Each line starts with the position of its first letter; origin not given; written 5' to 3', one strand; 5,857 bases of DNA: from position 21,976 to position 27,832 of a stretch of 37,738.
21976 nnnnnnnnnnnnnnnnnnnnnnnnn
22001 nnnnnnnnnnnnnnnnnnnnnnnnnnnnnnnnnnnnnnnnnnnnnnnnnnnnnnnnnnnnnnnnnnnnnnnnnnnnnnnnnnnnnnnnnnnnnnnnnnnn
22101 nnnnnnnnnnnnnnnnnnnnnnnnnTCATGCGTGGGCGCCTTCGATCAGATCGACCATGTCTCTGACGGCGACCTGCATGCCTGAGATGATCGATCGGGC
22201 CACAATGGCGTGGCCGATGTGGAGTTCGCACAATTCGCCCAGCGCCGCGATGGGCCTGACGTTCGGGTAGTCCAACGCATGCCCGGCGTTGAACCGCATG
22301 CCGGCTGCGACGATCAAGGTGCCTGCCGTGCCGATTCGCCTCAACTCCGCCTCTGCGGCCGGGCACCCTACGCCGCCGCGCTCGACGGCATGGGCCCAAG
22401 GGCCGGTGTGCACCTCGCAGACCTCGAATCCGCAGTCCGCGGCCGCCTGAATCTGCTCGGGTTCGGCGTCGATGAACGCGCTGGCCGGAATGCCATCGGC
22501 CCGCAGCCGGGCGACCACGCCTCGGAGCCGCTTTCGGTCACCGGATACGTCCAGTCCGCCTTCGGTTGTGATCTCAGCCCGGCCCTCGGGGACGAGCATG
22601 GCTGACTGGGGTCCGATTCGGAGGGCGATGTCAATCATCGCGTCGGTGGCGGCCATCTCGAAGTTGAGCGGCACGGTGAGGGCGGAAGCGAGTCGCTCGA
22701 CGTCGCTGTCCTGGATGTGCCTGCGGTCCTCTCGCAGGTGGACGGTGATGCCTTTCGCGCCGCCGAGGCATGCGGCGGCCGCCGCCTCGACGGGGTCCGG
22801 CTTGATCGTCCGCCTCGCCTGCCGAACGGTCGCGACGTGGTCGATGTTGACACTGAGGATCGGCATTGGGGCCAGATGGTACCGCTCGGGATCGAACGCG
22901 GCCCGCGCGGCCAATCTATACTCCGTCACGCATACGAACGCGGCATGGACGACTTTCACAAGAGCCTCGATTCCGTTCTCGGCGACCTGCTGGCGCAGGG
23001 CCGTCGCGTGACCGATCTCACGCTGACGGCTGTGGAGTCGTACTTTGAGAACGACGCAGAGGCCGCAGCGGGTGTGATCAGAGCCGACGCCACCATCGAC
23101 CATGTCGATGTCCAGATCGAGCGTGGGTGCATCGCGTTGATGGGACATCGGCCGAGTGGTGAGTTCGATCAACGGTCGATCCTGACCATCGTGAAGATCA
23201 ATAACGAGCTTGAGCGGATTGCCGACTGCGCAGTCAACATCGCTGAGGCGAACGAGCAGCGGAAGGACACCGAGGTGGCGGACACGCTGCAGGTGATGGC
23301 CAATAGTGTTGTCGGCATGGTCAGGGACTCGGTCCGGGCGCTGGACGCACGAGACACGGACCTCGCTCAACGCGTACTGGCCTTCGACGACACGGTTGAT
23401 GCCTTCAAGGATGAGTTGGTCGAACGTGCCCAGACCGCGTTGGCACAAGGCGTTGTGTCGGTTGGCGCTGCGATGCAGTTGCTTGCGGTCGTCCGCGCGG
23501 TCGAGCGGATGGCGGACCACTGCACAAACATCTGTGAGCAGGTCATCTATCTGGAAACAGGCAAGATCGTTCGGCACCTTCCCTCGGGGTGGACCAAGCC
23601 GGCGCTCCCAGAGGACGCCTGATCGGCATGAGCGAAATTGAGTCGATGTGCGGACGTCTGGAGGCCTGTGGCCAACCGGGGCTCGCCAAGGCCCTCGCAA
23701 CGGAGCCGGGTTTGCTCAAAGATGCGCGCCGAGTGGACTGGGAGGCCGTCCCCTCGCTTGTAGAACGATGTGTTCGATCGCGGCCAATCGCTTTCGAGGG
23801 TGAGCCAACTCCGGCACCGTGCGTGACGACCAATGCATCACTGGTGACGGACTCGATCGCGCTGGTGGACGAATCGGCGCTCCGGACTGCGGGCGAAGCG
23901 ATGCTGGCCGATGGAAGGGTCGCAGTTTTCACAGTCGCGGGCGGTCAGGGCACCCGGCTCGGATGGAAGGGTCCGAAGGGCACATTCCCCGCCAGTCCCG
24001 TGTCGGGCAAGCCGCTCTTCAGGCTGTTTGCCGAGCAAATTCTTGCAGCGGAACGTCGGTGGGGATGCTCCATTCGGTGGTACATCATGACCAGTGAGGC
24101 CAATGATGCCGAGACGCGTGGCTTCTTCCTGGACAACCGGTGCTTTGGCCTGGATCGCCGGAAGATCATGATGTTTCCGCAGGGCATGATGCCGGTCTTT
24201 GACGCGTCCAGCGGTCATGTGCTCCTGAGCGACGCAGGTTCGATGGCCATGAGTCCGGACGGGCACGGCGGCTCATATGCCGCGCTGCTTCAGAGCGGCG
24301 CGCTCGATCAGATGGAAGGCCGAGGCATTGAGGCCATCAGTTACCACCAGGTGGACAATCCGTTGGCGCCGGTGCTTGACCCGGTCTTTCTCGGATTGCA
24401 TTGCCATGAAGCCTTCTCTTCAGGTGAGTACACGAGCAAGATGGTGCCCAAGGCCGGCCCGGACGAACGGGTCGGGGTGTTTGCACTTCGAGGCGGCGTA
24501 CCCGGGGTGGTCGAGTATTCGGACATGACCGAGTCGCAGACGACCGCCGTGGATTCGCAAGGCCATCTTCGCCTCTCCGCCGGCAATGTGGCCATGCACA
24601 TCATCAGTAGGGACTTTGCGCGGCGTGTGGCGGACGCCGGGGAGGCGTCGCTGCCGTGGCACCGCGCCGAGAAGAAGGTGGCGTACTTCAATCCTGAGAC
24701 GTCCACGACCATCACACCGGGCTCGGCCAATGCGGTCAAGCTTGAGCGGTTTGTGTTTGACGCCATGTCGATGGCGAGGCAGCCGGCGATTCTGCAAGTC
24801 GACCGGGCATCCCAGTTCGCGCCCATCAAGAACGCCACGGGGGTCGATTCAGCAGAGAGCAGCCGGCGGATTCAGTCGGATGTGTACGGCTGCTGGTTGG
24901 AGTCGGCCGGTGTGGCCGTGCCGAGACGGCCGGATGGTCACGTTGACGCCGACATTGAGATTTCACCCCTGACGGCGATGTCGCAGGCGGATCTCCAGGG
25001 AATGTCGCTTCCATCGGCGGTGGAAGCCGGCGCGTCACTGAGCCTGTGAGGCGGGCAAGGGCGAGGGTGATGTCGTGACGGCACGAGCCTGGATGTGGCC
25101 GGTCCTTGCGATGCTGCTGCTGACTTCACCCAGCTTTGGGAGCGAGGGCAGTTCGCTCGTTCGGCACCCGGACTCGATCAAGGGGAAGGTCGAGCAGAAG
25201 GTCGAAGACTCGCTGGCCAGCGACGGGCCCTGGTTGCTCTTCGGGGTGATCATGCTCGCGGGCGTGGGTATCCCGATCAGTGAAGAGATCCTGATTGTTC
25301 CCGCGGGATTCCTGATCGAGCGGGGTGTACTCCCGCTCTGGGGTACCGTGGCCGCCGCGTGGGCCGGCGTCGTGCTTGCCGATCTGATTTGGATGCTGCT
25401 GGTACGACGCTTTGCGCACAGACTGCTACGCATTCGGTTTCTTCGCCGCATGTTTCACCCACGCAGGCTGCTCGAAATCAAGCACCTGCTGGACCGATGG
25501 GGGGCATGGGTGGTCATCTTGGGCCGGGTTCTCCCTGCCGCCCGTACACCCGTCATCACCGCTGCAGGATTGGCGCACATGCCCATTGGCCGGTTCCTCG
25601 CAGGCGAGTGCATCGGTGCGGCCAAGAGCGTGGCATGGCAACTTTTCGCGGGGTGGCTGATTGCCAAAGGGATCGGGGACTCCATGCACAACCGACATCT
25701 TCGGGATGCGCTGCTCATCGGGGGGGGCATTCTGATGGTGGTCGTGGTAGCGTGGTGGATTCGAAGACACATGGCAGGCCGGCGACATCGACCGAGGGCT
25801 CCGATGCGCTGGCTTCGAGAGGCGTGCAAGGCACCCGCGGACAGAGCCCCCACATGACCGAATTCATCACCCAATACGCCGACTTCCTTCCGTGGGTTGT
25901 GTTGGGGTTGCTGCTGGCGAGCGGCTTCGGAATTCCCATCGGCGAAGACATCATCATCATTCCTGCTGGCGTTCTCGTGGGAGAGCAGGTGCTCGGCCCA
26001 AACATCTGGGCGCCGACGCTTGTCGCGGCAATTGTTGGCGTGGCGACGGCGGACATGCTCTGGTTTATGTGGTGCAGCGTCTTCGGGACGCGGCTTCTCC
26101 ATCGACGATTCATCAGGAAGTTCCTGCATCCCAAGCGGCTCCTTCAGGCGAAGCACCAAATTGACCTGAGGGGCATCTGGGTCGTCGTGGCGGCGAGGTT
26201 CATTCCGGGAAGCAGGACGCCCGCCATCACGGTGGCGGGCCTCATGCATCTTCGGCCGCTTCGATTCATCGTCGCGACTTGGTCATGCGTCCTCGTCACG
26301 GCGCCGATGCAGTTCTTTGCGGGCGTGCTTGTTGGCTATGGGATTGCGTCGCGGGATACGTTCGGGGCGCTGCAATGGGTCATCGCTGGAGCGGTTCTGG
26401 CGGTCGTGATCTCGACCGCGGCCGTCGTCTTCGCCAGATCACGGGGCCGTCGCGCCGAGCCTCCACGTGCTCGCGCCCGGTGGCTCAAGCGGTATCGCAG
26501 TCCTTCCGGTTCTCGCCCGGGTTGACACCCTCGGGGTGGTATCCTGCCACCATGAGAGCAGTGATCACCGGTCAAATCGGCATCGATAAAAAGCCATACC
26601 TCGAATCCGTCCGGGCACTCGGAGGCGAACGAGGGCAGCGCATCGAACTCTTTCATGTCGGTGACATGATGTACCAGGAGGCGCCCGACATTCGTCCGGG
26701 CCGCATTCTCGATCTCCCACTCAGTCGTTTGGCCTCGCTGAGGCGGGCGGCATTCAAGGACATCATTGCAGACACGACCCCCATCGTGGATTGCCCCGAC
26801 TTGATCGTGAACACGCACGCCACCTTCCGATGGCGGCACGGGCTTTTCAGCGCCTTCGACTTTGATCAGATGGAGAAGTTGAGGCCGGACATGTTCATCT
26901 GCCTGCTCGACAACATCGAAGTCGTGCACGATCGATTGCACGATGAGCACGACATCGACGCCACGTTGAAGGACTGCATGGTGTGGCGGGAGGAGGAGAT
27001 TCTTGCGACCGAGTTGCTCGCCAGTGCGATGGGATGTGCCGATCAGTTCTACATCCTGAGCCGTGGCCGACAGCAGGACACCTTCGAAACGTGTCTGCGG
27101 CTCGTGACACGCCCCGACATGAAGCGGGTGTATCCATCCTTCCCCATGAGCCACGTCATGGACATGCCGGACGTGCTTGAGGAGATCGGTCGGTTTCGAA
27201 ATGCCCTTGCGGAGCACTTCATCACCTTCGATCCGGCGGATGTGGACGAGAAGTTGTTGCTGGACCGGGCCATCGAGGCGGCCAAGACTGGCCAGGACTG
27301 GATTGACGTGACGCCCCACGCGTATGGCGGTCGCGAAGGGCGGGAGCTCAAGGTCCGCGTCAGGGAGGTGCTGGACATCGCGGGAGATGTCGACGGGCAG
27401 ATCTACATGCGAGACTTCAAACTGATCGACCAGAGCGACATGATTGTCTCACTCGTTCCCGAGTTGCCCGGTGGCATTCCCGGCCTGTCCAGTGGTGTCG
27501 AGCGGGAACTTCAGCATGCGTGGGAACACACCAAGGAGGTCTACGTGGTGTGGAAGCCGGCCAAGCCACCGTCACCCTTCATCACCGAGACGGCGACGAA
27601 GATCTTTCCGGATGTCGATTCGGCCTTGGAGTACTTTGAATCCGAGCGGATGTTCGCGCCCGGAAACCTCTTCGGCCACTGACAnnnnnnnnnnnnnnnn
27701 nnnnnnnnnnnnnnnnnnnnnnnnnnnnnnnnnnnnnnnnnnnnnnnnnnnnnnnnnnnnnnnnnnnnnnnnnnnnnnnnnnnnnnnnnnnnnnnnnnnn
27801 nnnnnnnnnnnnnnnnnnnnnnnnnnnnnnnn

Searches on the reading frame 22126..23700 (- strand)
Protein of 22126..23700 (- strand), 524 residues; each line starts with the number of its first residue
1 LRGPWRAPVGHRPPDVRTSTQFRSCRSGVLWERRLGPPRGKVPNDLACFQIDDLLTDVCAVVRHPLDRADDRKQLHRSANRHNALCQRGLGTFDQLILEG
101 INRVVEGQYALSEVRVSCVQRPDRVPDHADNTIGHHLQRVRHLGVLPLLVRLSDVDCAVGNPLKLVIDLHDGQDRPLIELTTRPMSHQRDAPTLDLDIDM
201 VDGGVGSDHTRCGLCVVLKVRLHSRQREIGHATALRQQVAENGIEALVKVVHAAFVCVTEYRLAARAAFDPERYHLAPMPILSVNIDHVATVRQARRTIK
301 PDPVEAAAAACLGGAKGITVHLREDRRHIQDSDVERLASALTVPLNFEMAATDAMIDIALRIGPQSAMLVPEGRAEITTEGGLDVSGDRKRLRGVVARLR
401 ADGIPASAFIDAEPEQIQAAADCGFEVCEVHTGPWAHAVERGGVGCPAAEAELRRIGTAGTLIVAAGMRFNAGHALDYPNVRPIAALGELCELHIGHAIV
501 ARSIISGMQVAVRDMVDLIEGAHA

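Call 86: search_protein_families(library=pfam, proteins=[window:22126-23700:-], max_evalue=0.01)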
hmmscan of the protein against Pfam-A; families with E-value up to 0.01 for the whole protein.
window:22126-23700:- (524 aa): 1 family
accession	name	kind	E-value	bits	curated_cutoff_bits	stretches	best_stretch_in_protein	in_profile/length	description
PF03740.19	PdxJ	-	1.7e-85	286.3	24.5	1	282-519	2-234/234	Pyridoxal phosphate biosynthesis protein PdxJ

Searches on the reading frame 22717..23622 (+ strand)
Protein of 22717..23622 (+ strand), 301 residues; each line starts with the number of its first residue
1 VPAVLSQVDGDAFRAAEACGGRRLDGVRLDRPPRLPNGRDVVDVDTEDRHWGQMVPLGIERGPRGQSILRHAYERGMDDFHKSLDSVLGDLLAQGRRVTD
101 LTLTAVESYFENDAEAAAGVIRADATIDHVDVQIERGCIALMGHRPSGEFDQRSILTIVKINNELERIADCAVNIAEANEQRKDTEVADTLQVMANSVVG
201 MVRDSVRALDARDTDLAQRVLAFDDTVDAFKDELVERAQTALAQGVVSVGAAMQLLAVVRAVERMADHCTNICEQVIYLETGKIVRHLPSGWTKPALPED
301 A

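Call 4: search_protein_families(library=pfam, proteins=[window:22717-23622:+], max_evalue=0.01)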
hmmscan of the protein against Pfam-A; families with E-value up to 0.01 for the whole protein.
window:22717-23622:+ (301 aa): 1 family
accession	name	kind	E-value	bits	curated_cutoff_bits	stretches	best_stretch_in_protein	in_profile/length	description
PF01895.24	PhoU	-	2.1e-34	118.2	23.5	2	193-276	3-89/89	PhoU domain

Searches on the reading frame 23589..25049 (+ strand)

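Call 4: search_protein_families(library=pfam, proteins=[window:23589-25049:+], max_evalue=0.01)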
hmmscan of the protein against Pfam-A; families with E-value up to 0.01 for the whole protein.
window:23589-25049:+ (486 aa): 1 family
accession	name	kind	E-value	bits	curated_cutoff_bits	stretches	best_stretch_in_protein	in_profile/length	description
PF01704.24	UDPGP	-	1.8e-34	119.6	22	1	94-417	36-339/413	UTP--glucose-1-phosphate uridylyltransferase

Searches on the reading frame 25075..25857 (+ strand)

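Call 8: search_protein_families(library=pfam, proteins=[window:25075-25857:+], max_evalue=0.01)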
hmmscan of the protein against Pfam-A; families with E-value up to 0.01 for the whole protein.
window:25075-25857:+ (260 aa): 1 family
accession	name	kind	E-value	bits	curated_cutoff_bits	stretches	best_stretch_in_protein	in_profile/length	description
PF09335.16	VTT_dom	-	5e-15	56.5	33.9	1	70-193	3-121/123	VTT domain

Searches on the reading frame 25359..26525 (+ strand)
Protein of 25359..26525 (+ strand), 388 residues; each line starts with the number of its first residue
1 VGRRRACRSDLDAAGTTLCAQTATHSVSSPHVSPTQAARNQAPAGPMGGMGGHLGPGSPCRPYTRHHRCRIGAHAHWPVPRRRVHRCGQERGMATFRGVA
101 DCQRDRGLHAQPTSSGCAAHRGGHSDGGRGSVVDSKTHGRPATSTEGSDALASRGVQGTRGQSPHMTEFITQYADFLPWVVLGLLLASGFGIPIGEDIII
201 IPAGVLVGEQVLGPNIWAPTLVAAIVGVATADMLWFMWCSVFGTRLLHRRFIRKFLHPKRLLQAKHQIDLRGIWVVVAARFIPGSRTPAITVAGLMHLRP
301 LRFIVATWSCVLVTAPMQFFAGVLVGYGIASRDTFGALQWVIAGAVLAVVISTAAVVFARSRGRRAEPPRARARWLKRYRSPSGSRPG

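Call 8: search_protein_families(library=pfam, proteins=[window:25359-26525:+], max_evalue=0.01)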
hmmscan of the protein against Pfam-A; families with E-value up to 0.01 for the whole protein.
window:25359-26525:+ (388 aa): 2 families
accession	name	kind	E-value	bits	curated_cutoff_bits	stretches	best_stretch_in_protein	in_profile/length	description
PF09335.16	VTT_dom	-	5e-11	43.6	33.9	1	196-322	3-121/123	VTT domain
PF19660.4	DUF6163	-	0.0071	16.7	27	1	291-356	12-74/145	Family of unknown function (DUF6163)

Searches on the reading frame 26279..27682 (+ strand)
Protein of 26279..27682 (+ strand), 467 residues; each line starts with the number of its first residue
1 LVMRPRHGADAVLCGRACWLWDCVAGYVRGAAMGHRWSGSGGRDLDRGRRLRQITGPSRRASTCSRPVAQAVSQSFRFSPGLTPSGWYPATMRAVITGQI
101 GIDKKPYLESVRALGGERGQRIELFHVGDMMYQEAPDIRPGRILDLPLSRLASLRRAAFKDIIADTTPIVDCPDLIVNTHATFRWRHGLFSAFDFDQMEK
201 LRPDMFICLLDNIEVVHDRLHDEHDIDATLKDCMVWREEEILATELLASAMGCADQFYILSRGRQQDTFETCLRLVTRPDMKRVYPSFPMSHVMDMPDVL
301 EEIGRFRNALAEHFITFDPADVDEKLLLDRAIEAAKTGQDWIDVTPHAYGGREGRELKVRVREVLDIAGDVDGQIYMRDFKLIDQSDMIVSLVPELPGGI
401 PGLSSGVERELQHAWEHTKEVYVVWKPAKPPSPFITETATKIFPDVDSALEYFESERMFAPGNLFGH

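Call 8: search_protein_families(library=pfam, proteins=[window:26279-27682:+], max_evalue=0.01)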
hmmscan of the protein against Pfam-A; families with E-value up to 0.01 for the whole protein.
window:26279-27682:+ (467 aa): 1 family
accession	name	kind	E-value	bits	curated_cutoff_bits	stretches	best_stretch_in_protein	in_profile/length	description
PF13207.12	AAA_17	-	3.6e-07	31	27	1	122-223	21-122/136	AAA domain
